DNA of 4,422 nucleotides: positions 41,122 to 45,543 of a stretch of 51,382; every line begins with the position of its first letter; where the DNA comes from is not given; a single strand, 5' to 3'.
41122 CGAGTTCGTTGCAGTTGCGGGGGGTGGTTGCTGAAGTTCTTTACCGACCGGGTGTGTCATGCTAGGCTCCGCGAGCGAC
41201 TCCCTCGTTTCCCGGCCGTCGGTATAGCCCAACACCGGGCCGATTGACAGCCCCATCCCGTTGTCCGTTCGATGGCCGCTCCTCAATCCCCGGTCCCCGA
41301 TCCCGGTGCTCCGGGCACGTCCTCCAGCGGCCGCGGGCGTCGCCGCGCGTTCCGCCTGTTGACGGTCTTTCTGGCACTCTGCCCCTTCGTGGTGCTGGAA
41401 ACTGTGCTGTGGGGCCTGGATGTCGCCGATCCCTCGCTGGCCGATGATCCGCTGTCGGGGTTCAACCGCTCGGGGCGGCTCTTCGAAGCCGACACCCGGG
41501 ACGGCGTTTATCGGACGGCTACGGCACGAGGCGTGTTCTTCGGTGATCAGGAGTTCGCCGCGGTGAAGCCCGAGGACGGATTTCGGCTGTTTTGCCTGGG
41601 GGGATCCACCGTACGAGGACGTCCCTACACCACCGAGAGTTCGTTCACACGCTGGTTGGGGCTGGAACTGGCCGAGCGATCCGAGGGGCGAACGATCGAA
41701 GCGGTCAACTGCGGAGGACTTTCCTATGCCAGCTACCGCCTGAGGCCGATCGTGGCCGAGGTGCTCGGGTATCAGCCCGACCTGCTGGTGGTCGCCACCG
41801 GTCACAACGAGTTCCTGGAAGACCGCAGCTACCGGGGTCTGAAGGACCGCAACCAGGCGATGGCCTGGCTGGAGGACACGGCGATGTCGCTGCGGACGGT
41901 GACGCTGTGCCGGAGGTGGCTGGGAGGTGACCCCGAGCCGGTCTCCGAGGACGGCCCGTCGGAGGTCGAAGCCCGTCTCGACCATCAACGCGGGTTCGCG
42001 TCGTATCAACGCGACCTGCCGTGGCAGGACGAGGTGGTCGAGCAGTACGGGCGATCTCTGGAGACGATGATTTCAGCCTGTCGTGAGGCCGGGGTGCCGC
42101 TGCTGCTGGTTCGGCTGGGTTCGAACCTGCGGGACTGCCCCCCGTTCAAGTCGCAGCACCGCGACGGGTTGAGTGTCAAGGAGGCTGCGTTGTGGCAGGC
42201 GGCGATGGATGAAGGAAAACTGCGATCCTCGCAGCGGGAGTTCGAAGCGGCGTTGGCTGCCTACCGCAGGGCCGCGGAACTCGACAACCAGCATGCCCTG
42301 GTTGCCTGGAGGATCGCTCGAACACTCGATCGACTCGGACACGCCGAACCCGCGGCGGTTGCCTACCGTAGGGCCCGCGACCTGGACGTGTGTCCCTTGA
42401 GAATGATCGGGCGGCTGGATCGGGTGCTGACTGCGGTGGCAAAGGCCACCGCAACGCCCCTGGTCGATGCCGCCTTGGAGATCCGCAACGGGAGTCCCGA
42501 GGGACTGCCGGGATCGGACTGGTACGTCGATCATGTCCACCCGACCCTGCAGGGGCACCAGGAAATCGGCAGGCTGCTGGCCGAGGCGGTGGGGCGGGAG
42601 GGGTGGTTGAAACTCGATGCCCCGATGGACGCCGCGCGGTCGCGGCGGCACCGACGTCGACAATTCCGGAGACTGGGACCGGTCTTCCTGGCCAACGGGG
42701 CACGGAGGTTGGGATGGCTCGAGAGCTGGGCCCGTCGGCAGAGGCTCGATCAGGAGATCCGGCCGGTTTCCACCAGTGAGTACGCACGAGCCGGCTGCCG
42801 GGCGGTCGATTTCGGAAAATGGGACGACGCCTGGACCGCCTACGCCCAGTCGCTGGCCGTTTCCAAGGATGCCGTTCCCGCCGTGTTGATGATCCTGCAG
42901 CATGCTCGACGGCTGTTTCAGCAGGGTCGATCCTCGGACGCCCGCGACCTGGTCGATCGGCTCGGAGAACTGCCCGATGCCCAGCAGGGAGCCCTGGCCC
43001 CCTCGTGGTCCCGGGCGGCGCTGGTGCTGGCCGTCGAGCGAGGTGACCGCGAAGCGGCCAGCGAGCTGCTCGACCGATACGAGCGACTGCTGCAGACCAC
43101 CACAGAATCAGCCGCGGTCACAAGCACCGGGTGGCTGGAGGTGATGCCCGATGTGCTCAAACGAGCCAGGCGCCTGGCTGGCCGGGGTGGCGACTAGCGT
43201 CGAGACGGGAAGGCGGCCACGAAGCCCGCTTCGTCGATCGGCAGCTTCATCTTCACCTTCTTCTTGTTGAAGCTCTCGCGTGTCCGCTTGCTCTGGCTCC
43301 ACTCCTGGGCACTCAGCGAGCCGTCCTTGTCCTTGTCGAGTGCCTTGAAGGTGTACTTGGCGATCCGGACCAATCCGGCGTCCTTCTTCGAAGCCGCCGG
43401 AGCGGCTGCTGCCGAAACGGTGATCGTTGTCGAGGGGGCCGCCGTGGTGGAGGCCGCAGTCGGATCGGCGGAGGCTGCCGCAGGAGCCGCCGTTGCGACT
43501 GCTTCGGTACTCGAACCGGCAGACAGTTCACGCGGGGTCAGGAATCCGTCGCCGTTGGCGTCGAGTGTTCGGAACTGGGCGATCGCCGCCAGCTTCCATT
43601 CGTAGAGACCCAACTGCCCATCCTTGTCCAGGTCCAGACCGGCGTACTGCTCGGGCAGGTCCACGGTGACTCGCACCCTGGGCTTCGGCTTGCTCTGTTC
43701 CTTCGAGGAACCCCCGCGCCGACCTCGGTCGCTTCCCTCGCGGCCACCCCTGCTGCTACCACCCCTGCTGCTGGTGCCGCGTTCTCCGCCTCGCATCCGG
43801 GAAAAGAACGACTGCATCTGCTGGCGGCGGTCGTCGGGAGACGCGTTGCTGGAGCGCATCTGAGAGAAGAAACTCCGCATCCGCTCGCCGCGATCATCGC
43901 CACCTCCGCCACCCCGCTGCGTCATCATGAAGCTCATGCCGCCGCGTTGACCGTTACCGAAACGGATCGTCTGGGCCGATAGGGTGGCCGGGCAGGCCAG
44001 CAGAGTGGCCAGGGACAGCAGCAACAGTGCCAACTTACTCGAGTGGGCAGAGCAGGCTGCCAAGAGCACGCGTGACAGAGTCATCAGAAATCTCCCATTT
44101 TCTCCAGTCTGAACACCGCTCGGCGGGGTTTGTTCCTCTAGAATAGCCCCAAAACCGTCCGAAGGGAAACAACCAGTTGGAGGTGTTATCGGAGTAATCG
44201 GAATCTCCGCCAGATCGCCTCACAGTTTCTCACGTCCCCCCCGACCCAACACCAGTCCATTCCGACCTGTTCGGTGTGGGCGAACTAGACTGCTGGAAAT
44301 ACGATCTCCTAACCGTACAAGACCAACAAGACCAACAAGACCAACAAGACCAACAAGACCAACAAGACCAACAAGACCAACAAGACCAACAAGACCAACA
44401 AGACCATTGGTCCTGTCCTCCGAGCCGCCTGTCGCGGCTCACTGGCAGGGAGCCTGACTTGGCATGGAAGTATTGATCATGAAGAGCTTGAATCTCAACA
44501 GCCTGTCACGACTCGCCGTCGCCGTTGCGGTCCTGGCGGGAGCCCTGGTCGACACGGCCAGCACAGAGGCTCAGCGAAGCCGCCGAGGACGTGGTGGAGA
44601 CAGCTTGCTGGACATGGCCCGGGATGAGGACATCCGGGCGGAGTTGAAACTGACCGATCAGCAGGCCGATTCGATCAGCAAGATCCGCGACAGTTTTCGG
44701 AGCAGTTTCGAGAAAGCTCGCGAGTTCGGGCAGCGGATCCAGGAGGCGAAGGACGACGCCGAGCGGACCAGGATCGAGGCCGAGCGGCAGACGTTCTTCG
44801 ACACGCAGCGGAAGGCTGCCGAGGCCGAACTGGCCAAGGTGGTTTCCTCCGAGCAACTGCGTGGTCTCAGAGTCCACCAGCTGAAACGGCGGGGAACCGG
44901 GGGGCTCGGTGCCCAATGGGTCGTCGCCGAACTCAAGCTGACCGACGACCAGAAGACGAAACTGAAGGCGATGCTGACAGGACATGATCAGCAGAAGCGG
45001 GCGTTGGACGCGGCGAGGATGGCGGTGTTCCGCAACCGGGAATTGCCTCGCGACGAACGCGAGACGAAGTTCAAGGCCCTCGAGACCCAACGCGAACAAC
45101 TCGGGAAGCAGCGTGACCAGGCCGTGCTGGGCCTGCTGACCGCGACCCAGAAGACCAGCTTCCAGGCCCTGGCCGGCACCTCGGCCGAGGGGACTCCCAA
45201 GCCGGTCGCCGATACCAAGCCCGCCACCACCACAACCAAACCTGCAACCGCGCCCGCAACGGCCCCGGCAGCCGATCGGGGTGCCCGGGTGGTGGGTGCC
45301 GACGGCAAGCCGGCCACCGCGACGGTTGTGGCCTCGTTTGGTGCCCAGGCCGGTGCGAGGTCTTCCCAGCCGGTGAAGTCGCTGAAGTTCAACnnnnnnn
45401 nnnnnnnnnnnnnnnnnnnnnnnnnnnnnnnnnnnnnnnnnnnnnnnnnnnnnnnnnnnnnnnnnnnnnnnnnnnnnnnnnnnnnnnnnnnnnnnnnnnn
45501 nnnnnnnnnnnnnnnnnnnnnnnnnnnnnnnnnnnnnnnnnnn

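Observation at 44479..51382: Secretion-type locus whose 'GspD' has seven N-domain repeats but no visible secretin pore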

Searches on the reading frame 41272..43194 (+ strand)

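Call 33: search_protein_families(library=pfam, proteins=[window:41272-43194:+], max_evalue=0.1)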
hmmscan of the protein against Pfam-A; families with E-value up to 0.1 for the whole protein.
window:41272-43194:+ (641 aa): 9 families
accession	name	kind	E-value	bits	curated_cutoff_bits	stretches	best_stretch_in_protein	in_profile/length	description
PF13472.12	Lipase_GDSL_2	-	3.6e-11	44.3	32.9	2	108-278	1-106/178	GDSL-like Lipase/Acylhydrolase family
PF13181.12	TPR_8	-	0.00053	20.4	25.7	0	315-341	8-34/34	Tetratricopeptide repeat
PF14559.12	TPR_19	-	0.0021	18.8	25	0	321-367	4-50/68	Tetratricopeptide repeat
PF13414.12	TPR_11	-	0.0033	17.5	26.8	1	321-344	7-30/42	TPR repeat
PF00657.28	Lipase_GDSL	-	0.0066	17.1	23.6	0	379-434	149-206/208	GDSL-like Lipase/Acylhydrolase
PF24575.1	TPR_Slam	-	0.016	16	35.2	0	314-352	53-91/104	Surface lipoprotein assembly modifier, N-terminal TPR repeats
PF00515.34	TPR_1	-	0.019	15.2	27.8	0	317-338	10-31/34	Tetratricopeptide repeat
PF13428.12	TPR_14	-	0.04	15.1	23.5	0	317-349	10-42/44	Tetratricopeptide repeat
PF07719.23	TPR_2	-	0.075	13.6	27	0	313-341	6-34/34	Tetratricopeptide repeat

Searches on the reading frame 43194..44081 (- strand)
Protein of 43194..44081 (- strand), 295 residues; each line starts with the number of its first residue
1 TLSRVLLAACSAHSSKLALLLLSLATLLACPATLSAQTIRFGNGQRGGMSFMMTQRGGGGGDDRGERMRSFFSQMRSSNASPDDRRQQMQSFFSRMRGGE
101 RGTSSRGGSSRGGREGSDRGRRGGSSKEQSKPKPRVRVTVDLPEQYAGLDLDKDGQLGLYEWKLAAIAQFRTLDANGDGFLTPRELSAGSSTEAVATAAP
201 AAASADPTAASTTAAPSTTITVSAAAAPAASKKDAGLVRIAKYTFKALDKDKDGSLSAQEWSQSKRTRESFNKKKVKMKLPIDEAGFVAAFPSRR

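Call 33: search_protein_families(library=pfam, proteins=[window:43194-44081:-], max_evalue=0.1)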
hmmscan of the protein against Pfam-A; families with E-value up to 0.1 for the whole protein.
window:43194-44081:- (295 aa): 8 families
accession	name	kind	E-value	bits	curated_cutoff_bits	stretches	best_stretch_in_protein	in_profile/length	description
PF13202.12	EF-hand_5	-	2.4e-14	52.5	25.9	2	244-263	4-23/25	EF hand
PF00036.39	EF-hand_1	-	9.5e-12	44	25.4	2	242-262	3-23/29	EF hand domain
PF13405.12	EF-hand_6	-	9.1e-11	40.9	25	2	242-261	3-22/30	EF-hand domain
PF13499.12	EF-hand_7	-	4.4e-09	37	30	2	242-274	5-38/67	EF-hand domain pair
PF10591.15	SPARC_Ca_bdg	-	2.6e-05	24.9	22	0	153-187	43-77/113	Secreted protein acidic and rich in cysteine Ca binding region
PF21984.2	DnaD_N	-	0.084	13.5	27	0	151-191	6-46/101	DnaD N-terminal domain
PF13833.12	EF-hand_8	-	0.092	13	28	0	245-259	31-45/54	EF-hand domain pair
PF05901.16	Excalibur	-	0.096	13.5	22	0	236-254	21-32/36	Excalibur calcium-binding domain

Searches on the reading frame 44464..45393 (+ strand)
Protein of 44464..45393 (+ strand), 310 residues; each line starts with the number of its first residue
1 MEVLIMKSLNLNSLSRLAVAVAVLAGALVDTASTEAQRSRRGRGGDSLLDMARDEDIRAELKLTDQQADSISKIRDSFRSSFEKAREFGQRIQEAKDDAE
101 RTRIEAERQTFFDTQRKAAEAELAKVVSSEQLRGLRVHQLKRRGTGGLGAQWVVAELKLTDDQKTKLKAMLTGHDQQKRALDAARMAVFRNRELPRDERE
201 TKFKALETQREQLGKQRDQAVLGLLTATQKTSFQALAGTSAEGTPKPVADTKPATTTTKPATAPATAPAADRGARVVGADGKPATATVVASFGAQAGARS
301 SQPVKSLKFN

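Call 60: predict_structure(alignment_id=A3)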
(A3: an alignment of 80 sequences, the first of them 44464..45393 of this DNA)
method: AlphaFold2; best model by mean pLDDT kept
length: 310 residues; sequences in the alignment: 80
mean_pLDDT: 81.4   pTM: 0.65
mean pLDDT of the five models: 81.4, 81.1, 80.7, 80.5, 79.9
residues with pLDDT >= 90: 191; 70-90: 16; 50-70: 80; < 50: 23
segments of 3 or more residues with pLDDT < 50: 1-3, 243-256
pLDDT, mean of each block of 10 residues (from residue 1): 52 66 65 54 77 95 98 95 95 97 95 95 98 96 94 97 97 95 96 97 97 96 97 87 45 47 61 61 65 52 59
secondary structure, 60 per line:
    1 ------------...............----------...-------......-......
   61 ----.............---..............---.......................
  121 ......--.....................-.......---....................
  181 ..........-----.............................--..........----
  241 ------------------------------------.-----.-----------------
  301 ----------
elements in order: H13-27 H48-53 H55-60 H65-77 H81-94 H98-126 H129-149 H151-157 H161-190 H196-224 H227-236

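Call 62: fold_search(model_id=the predicted structure, library=pdb)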
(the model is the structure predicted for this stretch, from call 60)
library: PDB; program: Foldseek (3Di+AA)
matches with E <= 10: 38; with E <= 0.001: 0
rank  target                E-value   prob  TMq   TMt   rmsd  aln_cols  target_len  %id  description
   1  3kdw                  6.4e-01  0.72  0.26  0.37  12.0       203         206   13  Crystal structure of Putative sugar binding protein (YP_001300177.1) from Bacteroides vulgatus ATCC 8482 at 1.70 A resol (released 2009-11-24)
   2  5io8_A                1.0e+00  0.93  0.21  0.55   5.6        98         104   21  Salmonella Typhimurium VirG-like (STV) protein at 2.19 Angstrom resolution solved by Iodine SAD. (released 2017-03-15)
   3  3g6i                  1.1e+00  0.57  0.26  0.38  12.2       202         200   11  Crystal structure of an outer membrane protein, part of a putative carbohydrate binding complex (bt_1022) from bacteroid (released 2009-02-17)
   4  5wo2_B                1.5e+00  0.80  0.18  0.55   5.6        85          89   19  Chaperone Spy bound to Casein Fragment (Casein un-modeled) (released 2017-08-16)
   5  5wo3_B                1.7e+00  0.72  0.17  0.49   5.6        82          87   22  Chaperone Spy bound to Im7 (Im7 un-modeled) (released 2017-08-16)
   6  3pmr_A                2.4e+00  0.20  0.18  0.27  20.7       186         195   16  Crystal Structure of E2 domain of Human Amyloid Precursor-Like Protein 1 (released 2011-06-01)
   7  9c3i_S                2.5e+00  0.18  0.18  0.23  23.8       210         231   12  Rebuilt CNOT3/tRNA-LEU structure (released 2024-12-04)
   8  5ihf_A                2.8e+00  0.57  0.20  0.50   6.0       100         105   23  Salmonella Typhimurium VirG-like (STV) protein (released 2017-03-08)
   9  4akx_B                2.9e+00  0.05  0.13  0.09  15.8       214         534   15  Structure of the heterodimeric complex ExoU-SpcU from the type III secretion system (T3SS) of Pseudomonas aeruginosa (released 2012-04-18)
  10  9c3h_SB               3.9e+00  0.14  0.18  0.23  24.4       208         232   12  Structure of the CNOT3-bound human 80S ribosome with tRNA-ARG in the P-site. (released 2024-12-04)
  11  3q7g_A                5.0e+00  0.14  0.19  0.28  20.7       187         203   16  Crystal Structure of E2 domain of Human Amyloid Precursor-Like Protein 1 in complex with SOS (sucrose octasulfate) (released 2011-06-22)
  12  2ynq_C                5.0e+00  0.10  0.12  0.24  11.7       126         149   13  Crystal Structure of Geobacillus thermodenitrificans EssB extracellular fragment (released 2012-12-05)
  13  5io8_B                5.3e+00  0.51  0.22  0.56   6.4        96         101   20  Salmonella Typhimurium VirG-like (STV) protein at 2.19 Angstrom resolution solved by Iodine SAD. (released 2017-03-15)
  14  6bie_A                5.3e+00  0.38  0.17  0.46   6.1        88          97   20  MISREADING CHAPERONE-SUBSTRATE COMPLEXES FROM RANDOM NOISE (released 2018-10-17)
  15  3q7l_B                5.3e+00  0.09  0.17  0.24  19.8       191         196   15  Crystal structure of the E2 domain of amyloid precursor-like protein 1 (released 2011-06-29)
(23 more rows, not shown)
